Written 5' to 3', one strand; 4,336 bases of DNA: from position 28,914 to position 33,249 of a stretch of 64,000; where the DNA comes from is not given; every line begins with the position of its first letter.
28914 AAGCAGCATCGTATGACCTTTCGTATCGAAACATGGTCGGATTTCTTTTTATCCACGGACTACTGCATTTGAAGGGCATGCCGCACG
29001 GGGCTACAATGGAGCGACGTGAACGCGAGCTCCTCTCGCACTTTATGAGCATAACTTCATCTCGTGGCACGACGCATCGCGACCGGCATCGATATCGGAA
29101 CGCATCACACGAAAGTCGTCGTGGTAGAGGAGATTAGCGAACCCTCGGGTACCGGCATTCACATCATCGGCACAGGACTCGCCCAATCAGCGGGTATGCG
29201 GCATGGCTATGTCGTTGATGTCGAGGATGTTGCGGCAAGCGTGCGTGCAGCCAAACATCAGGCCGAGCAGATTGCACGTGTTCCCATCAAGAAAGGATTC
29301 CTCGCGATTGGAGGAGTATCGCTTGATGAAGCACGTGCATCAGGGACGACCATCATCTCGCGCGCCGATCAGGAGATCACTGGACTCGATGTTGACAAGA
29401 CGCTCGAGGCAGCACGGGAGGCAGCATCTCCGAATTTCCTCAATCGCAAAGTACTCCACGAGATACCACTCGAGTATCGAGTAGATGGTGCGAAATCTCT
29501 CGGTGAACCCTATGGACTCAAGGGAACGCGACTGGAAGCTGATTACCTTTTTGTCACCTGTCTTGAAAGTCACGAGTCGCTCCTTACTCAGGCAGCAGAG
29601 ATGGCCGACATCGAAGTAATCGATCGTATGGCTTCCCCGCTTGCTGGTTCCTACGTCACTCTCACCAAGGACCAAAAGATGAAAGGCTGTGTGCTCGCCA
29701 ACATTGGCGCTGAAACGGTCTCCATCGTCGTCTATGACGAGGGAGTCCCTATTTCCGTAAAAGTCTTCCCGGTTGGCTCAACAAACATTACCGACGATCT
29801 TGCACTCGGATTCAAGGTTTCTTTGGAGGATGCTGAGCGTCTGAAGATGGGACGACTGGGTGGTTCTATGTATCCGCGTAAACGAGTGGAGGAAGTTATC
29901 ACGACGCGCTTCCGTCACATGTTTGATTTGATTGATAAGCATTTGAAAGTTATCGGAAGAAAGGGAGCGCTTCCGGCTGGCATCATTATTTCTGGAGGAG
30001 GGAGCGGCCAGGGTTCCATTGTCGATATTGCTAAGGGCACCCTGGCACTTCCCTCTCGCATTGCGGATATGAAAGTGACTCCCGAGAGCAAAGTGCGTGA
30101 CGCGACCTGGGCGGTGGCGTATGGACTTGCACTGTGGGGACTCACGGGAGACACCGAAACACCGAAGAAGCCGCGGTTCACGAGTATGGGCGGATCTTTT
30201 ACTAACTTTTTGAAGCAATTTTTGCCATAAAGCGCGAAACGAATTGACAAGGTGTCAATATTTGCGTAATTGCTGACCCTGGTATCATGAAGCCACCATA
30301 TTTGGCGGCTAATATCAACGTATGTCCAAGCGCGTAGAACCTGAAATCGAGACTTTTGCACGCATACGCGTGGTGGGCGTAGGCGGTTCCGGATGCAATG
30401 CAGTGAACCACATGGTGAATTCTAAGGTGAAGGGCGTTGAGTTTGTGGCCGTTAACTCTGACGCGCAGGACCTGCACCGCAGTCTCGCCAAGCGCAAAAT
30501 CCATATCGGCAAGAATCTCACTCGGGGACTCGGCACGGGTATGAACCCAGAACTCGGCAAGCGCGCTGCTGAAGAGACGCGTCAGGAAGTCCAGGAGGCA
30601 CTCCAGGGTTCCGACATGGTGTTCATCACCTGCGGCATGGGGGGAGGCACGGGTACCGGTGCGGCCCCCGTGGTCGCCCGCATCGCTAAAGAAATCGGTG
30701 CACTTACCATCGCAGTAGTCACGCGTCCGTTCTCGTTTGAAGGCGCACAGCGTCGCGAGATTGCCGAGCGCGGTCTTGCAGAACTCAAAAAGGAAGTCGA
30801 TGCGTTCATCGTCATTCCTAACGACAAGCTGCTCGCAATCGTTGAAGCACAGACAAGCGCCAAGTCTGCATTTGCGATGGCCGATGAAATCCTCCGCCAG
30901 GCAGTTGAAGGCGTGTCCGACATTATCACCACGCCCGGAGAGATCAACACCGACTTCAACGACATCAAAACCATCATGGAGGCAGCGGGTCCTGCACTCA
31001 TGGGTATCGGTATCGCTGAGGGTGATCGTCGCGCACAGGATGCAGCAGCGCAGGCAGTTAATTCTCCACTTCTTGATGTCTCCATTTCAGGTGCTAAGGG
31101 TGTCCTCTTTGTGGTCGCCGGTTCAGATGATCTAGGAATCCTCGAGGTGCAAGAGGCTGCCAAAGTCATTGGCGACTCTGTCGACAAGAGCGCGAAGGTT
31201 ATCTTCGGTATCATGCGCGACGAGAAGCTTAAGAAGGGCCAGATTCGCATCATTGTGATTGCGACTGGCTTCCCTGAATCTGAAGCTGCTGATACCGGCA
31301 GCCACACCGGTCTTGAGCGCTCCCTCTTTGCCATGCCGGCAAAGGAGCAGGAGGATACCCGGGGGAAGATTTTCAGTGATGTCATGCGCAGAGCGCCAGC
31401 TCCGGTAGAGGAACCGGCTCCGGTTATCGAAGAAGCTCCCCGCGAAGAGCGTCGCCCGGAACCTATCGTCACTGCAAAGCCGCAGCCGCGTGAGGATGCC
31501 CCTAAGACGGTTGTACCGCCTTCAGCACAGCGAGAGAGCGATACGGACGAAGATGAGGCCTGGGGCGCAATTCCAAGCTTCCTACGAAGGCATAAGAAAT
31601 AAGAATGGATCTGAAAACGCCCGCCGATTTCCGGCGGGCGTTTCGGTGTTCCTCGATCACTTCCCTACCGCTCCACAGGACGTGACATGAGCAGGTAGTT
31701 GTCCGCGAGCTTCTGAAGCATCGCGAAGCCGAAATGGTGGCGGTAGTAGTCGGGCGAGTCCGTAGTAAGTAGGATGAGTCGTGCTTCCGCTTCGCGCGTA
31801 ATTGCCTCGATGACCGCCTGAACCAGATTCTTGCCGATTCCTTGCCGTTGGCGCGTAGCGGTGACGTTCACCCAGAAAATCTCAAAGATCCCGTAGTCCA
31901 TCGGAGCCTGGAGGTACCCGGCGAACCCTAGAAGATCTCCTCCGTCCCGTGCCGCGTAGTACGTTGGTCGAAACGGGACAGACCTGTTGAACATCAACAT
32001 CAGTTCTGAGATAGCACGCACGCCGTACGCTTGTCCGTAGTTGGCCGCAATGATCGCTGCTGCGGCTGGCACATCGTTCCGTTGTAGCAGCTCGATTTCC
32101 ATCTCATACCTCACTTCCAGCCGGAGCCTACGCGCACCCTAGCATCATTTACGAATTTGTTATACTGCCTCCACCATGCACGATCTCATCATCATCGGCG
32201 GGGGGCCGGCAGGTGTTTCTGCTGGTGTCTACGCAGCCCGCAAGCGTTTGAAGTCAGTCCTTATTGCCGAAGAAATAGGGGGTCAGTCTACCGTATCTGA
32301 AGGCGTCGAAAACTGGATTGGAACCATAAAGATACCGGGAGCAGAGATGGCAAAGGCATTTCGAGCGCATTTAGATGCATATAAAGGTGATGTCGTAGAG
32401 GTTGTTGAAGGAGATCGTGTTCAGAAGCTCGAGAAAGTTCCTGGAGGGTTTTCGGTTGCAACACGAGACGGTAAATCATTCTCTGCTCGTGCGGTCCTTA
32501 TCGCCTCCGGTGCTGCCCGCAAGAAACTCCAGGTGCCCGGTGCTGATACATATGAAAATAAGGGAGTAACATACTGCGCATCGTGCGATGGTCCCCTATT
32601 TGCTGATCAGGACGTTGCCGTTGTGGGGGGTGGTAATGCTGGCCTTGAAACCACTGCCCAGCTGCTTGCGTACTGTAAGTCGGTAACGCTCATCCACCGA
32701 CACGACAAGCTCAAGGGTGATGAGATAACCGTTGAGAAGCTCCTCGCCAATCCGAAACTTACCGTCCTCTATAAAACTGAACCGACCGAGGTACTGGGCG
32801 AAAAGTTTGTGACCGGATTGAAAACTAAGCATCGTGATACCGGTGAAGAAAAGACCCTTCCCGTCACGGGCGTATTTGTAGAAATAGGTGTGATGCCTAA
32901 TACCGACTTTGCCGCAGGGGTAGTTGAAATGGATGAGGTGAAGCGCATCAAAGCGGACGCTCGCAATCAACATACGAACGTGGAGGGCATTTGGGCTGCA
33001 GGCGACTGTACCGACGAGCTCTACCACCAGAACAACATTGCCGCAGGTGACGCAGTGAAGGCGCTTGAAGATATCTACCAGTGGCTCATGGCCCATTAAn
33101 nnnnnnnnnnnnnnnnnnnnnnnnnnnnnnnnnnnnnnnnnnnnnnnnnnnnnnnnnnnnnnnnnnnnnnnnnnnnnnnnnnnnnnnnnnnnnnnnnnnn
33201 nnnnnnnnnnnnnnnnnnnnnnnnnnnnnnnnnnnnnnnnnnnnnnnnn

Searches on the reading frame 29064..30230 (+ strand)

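Call 51: search_protein_families(library=pfam, proteins=[window:29064-30230:+], max_evalue=0.01)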
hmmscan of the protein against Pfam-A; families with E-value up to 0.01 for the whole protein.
window:29064-30230:+ (388 aa): 3 families
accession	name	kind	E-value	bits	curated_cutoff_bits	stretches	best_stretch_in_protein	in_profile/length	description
PF14450.12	FtsA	-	6.3e-21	75.5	31.8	2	210-354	1-127/127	Cell division protein FtsA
PF02491.25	SHS2_FTSA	-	1.4e-13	51.5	25.4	1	92-165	9-79/79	SHS2 domain inserted in FTSA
PF11104.14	PilM_2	-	4.9e-05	22.9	27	1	179-296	153-265/340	Type IV pilus assembly protein PilM;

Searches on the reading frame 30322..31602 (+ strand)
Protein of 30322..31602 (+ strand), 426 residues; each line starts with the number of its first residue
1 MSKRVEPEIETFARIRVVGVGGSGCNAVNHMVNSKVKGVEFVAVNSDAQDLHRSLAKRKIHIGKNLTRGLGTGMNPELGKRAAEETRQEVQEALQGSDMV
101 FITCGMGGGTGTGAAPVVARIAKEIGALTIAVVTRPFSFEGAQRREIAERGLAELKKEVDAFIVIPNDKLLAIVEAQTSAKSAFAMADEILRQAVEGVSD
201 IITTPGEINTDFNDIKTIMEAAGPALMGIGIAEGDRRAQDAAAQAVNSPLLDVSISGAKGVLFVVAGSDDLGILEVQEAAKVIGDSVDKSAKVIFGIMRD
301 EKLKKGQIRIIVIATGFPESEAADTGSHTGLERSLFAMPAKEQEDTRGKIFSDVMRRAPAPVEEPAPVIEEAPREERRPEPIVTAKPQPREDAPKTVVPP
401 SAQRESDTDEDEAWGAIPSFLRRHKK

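Call 11: search_protein_families(library=pfam, proteins=[window:30322-31602:+], max_evalue=0.001)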
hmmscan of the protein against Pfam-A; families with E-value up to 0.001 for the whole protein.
window:30322-31602:+ (426 aa): 2 families
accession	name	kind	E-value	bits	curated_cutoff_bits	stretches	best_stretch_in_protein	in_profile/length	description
PF00091.31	Tubulin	-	3.5e-50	171.4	33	1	15-174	2-189/190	Tubulin/FtsZ family, GTPase domain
PF12327.13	FtsZ_C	-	1.8e-28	99.1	27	1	223-317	1-94/95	FtsZ family, C-terminal domain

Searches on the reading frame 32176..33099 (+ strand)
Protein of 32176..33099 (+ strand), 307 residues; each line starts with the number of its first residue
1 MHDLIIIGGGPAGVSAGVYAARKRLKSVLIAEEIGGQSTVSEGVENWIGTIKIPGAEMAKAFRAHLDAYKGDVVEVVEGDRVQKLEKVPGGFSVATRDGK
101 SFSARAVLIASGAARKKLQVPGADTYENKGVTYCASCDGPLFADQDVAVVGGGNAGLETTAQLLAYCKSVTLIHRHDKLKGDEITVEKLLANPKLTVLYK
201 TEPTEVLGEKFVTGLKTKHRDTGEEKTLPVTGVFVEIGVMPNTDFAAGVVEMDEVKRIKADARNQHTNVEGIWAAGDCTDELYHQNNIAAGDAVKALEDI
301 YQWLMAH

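Call 51: search_protein_families(library=pfam, proteins=[window:32176-33099:+], max_evalue=0.01)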
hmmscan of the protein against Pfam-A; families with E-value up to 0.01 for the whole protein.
window:32176-33099:+ (307 aa): 13 families
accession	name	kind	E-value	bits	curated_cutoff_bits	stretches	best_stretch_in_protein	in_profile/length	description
PF07992.20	Pyr_redox_2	-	1e-43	150.3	26.1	1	3-286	2-284/291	Pyridine nucleotide-disulphide oxidoreductase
PF13738.12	Pyr_redox_3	-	2.3e-24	86.6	30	2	74-276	96-305/305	Pyridine nucleotide-disulphide oxidoreductase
PF00890.30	FAD_binding_2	-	2.6e-10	40.5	20.4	1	3-44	1-44/414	FAD binding domain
PF00070.33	Pyr_redox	-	2.7e-10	41.1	22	1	147-217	2-79/82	Pyridine nucleotide-disulphide oxidoreductase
PF01266.30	DAO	-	2.7e-09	37.4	27.9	0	3-41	1-42/353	FAD dependent oxidoreductase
PF12831.13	FAD_oxidored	-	3.1e-09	37.1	27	1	3-49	1-48/416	FAD dependent oxidoreductase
PF03486.20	HI0933_like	-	5.3e-09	36.3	50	0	3-32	2-30/244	HI0933-like protein Rossmann domain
PF01134.28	GIDA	-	8.5e-09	35.4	22.1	1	3-35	1-33/391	Glucose inhibited division protein A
PF01946.23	Thi4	-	1.5e-06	28.1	26.2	1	2-34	18-51/235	Thi4 family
PF05834.18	Lycopene_cycl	-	4.1e-06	26.5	23.4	0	3-30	1-30/380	Lycopene cyclase protein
PF13450.12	NAD_binding_8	-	7.1e-06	26.7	21.9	0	6-38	1-35/68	NAD(P)-binding Rossmann-like domain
PF01494.25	FAD_binding_3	-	2.3e-05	24.3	22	0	145-178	2-35/349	FAD binding domain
PF13454.12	NAD_binding_9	-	2.9e-05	24.5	21.8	0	60-113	101-154/155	FAD-NAD(P)-binding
